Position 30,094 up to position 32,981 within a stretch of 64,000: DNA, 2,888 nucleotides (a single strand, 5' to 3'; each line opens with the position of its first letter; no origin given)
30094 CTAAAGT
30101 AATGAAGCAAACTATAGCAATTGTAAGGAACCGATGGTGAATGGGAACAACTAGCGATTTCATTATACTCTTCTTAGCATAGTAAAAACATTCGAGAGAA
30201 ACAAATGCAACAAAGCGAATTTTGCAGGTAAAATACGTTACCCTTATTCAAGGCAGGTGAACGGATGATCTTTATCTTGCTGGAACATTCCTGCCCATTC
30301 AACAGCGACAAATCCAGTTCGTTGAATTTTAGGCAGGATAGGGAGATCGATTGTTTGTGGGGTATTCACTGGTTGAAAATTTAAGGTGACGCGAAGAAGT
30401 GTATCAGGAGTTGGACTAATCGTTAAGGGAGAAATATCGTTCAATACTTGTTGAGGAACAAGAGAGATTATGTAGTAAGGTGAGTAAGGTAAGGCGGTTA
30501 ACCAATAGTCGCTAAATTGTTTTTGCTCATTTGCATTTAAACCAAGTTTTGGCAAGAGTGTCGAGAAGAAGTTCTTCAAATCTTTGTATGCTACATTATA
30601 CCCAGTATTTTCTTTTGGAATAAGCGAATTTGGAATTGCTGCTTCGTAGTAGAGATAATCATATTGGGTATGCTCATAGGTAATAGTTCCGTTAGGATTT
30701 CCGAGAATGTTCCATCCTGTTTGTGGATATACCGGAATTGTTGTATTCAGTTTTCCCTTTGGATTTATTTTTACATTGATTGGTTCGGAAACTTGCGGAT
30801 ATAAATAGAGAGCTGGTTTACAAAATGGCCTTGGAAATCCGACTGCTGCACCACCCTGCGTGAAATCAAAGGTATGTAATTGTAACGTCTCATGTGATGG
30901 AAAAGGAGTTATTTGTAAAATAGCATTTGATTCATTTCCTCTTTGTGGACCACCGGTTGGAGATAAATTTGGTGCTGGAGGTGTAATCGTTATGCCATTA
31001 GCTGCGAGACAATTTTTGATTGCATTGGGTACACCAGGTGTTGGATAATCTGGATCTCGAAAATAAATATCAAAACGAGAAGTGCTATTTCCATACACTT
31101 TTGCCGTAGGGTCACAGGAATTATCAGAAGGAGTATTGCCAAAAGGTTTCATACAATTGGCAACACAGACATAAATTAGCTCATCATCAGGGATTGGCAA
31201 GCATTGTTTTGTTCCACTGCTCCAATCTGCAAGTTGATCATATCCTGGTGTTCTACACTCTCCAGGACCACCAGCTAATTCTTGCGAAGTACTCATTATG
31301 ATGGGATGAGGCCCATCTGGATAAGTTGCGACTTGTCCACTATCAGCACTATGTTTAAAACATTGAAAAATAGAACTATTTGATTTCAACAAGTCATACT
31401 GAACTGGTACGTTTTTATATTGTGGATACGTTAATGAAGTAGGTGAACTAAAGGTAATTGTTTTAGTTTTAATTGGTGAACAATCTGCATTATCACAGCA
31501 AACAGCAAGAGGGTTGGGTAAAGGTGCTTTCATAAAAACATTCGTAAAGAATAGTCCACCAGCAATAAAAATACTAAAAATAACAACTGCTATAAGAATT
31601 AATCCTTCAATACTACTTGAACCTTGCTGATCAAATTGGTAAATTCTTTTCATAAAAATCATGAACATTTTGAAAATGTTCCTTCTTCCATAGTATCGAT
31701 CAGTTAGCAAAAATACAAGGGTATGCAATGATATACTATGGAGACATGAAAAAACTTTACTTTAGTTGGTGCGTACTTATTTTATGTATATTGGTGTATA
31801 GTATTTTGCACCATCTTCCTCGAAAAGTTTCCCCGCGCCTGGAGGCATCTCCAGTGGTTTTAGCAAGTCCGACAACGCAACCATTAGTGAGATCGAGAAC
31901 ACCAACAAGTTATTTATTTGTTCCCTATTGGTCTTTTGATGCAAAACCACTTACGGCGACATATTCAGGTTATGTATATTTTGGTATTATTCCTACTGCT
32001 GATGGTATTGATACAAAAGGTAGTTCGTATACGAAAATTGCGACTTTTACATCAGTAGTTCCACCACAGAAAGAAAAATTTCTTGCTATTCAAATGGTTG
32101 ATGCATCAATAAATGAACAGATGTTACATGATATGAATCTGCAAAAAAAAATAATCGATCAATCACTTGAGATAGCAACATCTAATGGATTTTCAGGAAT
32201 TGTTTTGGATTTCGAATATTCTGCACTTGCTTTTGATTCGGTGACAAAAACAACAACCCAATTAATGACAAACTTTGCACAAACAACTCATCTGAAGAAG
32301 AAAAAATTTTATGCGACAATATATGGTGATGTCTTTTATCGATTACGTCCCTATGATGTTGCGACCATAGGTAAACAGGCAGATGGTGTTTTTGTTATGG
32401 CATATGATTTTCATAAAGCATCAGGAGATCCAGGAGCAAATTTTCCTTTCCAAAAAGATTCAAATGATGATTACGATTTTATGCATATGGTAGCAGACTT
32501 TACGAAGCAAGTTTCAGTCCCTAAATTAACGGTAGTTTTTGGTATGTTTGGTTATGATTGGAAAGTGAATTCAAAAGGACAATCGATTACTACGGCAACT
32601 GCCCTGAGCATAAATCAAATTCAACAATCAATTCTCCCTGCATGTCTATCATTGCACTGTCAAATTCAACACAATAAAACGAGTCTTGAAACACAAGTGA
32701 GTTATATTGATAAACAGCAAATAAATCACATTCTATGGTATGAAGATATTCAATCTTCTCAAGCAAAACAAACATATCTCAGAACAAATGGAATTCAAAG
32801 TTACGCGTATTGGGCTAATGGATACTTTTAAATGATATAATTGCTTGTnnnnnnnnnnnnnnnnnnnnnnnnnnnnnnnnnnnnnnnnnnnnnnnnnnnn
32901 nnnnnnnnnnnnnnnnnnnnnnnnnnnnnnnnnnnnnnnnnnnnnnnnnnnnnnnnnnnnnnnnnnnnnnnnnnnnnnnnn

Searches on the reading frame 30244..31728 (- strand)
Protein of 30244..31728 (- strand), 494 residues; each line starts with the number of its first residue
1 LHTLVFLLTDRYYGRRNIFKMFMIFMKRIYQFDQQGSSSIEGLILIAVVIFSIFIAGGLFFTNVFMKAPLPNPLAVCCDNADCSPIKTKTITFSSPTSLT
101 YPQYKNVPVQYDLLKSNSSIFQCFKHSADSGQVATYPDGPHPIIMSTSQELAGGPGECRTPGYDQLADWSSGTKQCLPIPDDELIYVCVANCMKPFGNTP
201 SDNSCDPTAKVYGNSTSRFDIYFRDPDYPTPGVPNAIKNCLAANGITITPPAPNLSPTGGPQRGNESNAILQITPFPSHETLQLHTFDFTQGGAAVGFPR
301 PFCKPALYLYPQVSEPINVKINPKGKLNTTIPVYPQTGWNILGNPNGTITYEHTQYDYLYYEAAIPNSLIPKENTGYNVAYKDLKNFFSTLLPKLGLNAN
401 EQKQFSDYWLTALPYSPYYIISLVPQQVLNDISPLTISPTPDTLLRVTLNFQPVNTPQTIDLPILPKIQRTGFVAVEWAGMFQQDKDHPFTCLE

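Call 5: search_protein_families(library=pfam, proteins=[window:30244-31728:-], max_evalue=0.01)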
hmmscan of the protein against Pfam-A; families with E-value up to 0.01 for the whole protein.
window:30244-31728:- (494 aa): 0 families

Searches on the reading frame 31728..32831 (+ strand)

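Call 5: search_protein_families(library=pfam, proteins=[window:31728-32831:+], max_evalue=0.01)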
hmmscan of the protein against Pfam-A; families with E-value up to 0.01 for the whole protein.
window:31728-32831:+ (367 aa): 1 family
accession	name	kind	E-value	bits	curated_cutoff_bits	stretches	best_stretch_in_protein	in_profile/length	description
PF00704.34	Glyco_hydro_18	-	1.4e-18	68.1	29.6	1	131-363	82-313/317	Glycosyl hydrolases family 18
